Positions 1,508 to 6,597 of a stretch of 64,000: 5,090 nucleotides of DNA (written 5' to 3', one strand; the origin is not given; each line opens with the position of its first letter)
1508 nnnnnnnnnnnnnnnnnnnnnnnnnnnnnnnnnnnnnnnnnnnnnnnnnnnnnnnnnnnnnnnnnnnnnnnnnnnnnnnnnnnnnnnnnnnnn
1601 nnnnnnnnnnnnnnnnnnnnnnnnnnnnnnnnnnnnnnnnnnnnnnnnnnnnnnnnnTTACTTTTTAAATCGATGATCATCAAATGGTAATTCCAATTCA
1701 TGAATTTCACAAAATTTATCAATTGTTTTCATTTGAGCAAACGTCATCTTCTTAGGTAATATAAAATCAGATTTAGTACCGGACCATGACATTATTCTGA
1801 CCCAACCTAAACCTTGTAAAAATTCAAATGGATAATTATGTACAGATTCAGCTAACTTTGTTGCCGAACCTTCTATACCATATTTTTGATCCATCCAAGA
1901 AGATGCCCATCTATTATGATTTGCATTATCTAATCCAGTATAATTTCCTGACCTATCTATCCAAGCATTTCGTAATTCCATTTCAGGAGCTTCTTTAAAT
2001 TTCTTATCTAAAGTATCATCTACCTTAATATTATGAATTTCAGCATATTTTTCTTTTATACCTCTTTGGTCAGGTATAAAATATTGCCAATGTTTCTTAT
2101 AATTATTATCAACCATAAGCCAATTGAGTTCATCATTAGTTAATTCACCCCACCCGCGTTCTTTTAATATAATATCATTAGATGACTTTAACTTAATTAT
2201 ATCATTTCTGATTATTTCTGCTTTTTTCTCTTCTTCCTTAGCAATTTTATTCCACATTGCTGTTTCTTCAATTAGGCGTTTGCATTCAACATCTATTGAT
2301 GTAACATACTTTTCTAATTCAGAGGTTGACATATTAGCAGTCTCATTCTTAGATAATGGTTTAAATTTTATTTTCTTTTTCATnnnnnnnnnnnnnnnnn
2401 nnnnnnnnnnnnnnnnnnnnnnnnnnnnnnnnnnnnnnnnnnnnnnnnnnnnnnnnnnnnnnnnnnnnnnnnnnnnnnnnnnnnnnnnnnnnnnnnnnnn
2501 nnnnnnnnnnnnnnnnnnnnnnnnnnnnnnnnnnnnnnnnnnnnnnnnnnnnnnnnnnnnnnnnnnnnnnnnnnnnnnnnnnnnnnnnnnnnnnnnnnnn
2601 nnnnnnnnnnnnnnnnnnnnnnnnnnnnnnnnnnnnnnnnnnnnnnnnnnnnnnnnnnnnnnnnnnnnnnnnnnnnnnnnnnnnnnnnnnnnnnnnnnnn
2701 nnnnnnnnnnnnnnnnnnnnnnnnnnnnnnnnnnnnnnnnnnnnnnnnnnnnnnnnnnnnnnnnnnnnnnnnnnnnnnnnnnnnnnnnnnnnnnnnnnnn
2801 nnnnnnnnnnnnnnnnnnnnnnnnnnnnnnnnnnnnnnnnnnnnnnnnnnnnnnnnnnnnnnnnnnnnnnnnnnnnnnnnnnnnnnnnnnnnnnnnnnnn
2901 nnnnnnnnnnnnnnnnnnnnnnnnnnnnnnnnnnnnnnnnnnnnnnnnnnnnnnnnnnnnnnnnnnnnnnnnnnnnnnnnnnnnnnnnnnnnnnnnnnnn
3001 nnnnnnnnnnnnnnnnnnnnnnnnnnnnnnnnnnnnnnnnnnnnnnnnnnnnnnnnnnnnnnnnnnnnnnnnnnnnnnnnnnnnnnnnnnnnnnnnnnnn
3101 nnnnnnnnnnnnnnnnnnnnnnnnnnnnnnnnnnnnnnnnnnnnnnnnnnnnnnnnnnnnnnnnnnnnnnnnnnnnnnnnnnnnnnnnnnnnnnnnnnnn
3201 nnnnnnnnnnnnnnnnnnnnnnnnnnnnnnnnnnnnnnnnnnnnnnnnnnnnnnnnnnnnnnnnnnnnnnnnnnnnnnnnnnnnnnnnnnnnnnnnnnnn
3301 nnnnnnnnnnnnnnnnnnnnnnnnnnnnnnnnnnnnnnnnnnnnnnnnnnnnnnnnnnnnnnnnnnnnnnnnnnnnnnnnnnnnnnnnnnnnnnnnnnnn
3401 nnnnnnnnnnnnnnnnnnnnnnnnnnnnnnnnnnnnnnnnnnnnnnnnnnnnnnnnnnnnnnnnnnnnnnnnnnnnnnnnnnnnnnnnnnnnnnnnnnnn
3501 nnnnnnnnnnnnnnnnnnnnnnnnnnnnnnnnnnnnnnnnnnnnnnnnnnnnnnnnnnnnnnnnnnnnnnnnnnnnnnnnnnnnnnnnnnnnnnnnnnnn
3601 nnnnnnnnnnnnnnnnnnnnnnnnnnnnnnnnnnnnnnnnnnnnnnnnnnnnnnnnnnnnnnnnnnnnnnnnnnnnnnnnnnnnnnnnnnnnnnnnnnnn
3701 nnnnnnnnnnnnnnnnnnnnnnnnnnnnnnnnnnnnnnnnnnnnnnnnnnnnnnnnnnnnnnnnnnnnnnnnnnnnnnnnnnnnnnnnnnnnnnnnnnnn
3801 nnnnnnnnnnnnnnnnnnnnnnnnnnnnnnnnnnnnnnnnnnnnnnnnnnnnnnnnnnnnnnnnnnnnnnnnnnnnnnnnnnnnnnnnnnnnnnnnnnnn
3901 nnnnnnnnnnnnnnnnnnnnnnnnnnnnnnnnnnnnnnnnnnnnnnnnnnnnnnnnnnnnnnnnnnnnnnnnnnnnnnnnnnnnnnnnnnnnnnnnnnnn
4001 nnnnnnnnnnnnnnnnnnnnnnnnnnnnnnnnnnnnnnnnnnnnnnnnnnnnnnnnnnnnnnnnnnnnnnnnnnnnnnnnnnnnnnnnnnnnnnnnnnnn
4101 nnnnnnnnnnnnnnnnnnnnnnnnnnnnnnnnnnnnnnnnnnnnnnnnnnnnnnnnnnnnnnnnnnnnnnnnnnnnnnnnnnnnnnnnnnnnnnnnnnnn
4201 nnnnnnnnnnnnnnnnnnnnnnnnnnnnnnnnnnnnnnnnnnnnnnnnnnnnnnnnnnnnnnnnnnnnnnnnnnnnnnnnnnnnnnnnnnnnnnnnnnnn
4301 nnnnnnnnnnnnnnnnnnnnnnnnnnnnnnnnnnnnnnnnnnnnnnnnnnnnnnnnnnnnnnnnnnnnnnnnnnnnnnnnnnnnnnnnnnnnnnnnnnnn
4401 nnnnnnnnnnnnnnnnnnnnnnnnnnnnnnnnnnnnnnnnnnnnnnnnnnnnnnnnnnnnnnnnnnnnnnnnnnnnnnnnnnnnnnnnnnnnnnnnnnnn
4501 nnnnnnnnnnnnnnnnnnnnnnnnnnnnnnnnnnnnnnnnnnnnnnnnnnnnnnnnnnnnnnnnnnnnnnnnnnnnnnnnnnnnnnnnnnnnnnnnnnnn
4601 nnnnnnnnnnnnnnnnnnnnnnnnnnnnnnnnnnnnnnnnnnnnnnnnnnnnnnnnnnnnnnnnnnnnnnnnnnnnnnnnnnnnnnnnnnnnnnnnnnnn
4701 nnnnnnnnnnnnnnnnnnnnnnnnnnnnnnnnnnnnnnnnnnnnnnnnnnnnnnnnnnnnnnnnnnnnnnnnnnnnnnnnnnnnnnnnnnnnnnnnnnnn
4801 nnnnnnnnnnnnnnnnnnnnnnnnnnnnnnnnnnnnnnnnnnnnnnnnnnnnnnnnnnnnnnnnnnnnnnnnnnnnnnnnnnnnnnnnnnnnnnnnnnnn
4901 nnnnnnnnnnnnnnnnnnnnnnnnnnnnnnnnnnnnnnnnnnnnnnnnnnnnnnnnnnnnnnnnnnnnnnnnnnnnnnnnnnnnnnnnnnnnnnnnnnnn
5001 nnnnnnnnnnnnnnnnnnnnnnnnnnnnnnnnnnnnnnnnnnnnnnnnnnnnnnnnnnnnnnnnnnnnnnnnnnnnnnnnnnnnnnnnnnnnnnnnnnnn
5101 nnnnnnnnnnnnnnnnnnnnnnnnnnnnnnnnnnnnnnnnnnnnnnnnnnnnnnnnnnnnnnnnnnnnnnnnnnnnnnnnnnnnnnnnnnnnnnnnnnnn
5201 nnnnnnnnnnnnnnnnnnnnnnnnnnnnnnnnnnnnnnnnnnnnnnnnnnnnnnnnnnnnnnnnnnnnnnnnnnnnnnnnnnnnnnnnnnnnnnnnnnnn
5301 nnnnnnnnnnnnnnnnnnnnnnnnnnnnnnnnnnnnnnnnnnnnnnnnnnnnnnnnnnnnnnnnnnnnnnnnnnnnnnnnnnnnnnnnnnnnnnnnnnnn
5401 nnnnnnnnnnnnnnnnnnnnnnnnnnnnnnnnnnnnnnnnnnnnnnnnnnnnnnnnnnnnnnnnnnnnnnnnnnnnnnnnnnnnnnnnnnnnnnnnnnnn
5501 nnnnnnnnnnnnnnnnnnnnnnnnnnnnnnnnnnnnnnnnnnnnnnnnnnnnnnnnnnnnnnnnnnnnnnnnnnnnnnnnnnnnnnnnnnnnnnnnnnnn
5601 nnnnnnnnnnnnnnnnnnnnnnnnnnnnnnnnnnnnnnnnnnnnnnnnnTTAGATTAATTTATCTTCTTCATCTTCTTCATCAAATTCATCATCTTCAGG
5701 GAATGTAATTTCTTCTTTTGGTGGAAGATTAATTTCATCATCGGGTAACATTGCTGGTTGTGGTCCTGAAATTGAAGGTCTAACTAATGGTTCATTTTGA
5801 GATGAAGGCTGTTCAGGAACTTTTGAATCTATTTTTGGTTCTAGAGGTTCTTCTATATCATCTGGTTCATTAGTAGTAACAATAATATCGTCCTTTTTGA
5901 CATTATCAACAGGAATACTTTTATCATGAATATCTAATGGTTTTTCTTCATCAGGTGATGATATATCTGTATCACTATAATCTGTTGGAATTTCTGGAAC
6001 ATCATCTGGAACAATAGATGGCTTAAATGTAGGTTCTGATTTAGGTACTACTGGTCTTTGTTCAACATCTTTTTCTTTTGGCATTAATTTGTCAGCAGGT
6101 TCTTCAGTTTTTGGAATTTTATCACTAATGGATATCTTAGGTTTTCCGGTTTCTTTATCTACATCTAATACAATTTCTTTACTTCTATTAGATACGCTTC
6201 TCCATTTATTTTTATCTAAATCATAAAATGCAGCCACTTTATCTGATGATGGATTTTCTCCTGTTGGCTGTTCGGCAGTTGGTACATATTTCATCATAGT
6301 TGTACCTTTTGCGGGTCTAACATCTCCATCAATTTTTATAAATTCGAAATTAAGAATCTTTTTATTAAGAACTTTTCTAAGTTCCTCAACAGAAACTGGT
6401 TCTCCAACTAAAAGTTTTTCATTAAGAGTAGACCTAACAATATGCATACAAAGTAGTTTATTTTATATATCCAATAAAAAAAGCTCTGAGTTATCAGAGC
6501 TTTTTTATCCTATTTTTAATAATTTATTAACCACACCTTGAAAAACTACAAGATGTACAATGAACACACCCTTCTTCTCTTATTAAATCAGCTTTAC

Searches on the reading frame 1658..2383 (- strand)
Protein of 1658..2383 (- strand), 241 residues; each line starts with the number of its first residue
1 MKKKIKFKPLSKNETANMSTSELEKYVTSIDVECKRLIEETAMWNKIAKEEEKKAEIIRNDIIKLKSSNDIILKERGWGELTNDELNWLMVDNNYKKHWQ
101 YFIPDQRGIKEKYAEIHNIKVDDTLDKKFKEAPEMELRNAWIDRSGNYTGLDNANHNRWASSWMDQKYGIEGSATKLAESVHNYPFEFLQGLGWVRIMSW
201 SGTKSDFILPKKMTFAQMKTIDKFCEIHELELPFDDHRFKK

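Call 27: find_encoding_contigs(protein=window:1658-2383:-, flank=10000, max_places=6)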
Protein window:1658-2383:- (241 aa): no gene with exactly this product is on record in the collection.

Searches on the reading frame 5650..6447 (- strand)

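Call 70: search_protein_families(library=pfam, proteins=[window:5650-6447:-], max_evalue=0.001)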
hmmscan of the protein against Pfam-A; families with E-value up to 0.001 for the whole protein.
window:5650-6447:- (265 aa): 1 family
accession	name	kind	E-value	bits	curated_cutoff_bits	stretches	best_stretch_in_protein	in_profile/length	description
PF10902.13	WYL_2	-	6.3e-13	49.3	26.7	1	20-85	1-68/74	WYL_2, Sm-like SH3 beta-barrel fold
